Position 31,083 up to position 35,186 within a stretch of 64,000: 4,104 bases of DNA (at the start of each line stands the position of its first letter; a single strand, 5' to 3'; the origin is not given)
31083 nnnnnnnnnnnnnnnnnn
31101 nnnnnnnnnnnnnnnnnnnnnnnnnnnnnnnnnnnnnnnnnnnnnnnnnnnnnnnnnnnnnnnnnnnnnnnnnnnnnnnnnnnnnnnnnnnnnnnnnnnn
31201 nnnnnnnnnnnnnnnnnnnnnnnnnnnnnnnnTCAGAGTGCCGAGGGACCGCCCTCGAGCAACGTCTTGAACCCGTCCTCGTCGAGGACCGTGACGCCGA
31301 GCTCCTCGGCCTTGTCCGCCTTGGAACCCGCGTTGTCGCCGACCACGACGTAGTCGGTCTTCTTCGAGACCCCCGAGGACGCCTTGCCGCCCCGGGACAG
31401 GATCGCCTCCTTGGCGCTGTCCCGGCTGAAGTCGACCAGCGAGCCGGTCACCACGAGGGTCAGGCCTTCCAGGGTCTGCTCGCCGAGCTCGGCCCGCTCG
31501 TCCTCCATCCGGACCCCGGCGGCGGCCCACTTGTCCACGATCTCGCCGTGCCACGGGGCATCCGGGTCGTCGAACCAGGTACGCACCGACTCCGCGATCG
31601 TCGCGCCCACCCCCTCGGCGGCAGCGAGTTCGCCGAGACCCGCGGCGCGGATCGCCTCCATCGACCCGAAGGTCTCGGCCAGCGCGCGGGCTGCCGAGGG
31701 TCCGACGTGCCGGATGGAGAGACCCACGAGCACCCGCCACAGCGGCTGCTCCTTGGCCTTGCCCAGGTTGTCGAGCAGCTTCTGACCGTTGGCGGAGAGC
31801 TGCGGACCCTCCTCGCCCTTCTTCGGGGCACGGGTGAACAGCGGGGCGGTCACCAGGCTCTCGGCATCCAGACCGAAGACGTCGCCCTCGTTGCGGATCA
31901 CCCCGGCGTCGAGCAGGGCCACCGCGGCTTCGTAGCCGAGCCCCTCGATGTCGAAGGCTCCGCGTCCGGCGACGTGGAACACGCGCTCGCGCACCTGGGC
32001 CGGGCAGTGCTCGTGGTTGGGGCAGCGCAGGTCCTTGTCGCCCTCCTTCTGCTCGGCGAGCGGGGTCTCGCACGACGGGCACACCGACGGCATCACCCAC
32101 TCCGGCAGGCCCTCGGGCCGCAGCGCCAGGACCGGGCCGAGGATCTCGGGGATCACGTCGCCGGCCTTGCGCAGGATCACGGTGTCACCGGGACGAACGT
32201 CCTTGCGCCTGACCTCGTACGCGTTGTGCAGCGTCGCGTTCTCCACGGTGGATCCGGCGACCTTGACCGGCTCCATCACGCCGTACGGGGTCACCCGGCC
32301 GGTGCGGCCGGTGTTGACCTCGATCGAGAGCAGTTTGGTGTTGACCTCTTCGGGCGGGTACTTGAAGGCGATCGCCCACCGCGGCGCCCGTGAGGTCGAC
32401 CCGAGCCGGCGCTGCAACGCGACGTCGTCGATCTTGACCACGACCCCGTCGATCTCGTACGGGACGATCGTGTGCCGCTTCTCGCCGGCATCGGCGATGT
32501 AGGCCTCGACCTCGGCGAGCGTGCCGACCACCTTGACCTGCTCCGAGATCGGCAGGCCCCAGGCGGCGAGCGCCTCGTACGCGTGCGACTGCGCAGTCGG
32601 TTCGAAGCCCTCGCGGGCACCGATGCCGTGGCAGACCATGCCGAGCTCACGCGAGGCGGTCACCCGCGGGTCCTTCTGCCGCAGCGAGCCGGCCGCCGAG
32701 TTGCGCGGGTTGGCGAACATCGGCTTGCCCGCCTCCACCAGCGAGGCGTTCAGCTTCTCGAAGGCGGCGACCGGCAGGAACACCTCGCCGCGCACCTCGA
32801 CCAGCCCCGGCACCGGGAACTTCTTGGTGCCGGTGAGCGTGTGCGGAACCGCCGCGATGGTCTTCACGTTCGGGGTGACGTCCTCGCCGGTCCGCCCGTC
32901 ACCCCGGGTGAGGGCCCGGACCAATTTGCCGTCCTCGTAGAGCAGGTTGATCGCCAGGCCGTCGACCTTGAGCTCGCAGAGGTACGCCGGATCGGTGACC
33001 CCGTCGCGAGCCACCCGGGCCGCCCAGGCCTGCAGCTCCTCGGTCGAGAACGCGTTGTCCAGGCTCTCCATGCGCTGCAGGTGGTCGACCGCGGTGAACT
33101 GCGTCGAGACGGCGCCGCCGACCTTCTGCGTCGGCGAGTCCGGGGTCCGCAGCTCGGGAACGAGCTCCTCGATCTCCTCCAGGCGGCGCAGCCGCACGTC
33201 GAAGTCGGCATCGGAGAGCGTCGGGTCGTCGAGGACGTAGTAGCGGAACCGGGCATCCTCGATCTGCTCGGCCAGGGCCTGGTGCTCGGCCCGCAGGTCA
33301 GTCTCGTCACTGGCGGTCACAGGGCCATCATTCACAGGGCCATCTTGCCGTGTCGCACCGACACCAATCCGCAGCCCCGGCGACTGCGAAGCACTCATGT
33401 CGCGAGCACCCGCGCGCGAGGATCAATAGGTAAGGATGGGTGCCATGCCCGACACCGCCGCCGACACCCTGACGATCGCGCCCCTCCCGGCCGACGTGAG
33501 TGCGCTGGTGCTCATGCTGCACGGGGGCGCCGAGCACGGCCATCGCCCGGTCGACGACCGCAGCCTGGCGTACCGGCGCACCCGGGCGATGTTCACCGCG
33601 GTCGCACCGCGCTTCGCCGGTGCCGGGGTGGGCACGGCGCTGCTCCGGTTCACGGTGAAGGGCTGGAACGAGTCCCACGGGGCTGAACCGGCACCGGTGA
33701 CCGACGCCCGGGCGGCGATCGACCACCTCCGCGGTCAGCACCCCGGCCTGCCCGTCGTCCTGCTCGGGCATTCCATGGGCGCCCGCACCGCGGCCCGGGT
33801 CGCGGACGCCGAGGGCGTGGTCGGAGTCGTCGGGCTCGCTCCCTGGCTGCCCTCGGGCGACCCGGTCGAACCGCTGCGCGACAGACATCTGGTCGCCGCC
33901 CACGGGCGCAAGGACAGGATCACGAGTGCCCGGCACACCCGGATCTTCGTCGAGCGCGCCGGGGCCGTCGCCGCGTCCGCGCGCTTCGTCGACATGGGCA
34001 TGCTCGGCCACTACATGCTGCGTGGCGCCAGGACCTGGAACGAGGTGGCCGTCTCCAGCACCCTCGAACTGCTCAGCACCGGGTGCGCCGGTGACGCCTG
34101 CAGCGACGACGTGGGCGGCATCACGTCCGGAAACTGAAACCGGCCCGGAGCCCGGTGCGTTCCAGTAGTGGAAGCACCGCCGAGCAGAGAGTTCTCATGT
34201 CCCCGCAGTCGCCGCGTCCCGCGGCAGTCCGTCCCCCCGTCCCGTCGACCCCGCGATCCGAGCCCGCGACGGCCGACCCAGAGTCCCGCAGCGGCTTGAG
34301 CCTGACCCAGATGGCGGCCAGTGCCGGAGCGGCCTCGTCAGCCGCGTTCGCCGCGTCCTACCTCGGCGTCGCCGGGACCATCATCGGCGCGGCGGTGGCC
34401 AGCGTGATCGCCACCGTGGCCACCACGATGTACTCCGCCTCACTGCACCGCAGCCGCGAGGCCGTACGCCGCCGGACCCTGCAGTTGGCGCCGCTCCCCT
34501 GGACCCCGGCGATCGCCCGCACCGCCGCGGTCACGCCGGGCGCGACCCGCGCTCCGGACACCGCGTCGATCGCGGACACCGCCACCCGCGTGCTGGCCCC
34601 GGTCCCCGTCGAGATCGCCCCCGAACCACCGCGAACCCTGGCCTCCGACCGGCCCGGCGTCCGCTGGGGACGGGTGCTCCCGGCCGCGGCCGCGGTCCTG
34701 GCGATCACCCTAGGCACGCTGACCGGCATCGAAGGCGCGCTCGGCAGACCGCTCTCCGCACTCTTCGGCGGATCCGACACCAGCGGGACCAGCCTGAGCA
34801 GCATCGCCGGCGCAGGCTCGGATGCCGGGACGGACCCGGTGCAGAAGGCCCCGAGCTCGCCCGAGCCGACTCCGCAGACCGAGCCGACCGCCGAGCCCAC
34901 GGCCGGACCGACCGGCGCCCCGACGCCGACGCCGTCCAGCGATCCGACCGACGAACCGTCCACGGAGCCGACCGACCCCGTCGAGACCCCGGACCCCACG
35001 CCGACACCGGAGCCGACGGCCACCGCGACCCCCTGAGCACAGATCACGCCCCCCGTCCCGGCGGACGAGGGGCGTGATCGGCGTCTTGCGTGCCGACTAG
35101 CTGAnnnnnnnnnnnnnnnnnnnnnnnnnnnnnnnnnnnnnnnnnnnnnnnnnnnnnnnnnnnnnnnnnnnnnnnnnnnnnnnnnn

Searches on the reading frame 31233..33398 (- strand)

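Call 15: search_protein_families(library=pfam, proteins=[window:31233-33398:-], max_evalue=1)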
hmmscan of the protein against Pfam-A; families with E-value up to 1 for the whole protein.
window:31233-33398:- (721 aa): 10 families
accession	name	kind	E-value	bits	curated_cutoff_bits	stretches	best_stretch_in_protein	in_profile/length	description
PF01653.23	DNA_ligase_aden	-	5.4e-93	311.6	27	1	99-350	2-253/253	NAD-dependent DNA ligase adenylation domain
PF03120.22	DNA_ligase_OB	-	1.5e-30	105.3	32.9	1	354-429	2-77/79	NAD-dependent DNA ligase OB-fold domain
PF12826.13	HHH_2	-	4.9e-19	68.7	27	1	555-613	1-59/64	Helix-hairpin-helix motif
PF00533.33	BRCT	-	2.1e-10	41.2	21.3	1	643-713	6-77/78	BRCA1 C Terminus (BRCT) domain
PF14520.12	HHH_5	-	1.2e-09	38.9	27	1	560-605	5-51/57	Helix-hairpin-helix domain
PF03119.21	DNA_ligase_ZBD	-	4.7e-09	36.4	25.8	1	440-467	2-27/27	NAD-dependent DNA ligase C4 zinc finger domain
PF12738.14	PTCB-BRCT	-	0.0003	21.2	22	1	656-705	10-59/63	twin BRCT domain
PF06677.18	Auto_anti-p27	-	0.0033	17.9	24.1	1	438-463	16-40/40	Sjogren's syndrome/scleroderma autoantigen 1 (Autoantigen p27)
PF22745.1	Nlig-Ia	-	0.052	14.6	27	1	52-83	19-50/92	DNA ligase-like, N-terminal NAD+-binding domain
PF16450.11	Prot_ATP_ID_OB_C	-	0.12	12.7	23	1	380-419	15-54/56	Proteasomal ATPase OB C-terminal domain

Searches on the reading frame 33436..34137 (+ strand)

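Call 15: search_protein_families(library=pfam, proteins=[window:33436-34137:+], max_evalue=1)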
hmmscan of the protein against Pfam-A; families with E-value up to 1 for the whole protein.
window:33436-34137:+ (233 aa): 8 families
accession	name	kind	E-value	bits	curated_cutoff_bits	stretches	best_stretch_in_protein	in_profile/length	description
PF12146.15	Hydrolase_4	-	2e-11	44.1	27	1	21-143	3-116/239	Serine aminopeptidase, S33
PF12697.13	Abhydrolase_6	-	1.9e-08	35.7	26.3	1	25-174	1-123/217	Alpha/beta hydrolase family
PF20408.4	Abhydrolase_11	-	4e-06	27.1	27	1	90-154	63-125/193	Alpha/beta hydrolase domain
PF00561.26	Abhydrolase_1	-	0.00065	19.9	25.8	1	24-136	2-102/245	alpha/beta hydrolase fold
PF00975.26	Thioesterase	-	0.0053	17.4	26.4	1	92-123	53-84/226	Thioesterase domain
PF13508.13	Acetyltransf_7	-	0.048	14.5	27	1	54-82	34-61/84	Acetyltransferase (GNAT) domain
PF12695.13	Abhydrolase_5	-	0.067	13.4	27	1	97-164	48-115/164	Alpha/beta hydrolase family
PF01764.32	Lipase_3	-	0.21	11.9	22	1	88-120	46-78/140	Lipase (class 3)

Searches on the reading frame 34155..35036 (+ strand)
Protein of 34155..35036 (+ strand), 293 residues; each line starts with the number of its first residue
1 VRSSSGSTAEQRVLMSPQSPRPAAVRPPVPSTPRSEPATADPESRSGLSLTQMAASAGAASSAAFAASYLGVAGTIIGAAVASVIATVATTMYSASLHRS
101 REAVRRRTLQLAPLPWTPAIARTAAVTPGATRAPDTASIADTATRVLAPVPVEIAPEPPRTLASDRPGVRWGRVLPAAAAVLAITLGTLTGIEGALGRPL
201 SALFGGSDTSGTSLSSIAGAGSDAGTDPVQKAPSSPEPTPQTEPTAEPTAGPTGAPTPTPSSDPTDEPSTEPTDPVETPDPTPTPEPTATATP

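Call 15: search_protein_families(library=pfam, proteins=[window:34155-35036:+], max_evalue=1)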
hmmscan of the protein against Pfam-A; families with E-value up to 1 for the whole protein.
window:34155-35036:+ (293 aa): 1 family
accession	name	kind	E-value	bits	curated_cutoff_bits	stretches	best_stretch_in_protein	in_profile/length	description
PF05887.16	Trypan_PARP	-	0.00039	20.9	100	1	221-290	46-114/134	Procyclic acidic repetitive protein (PARP)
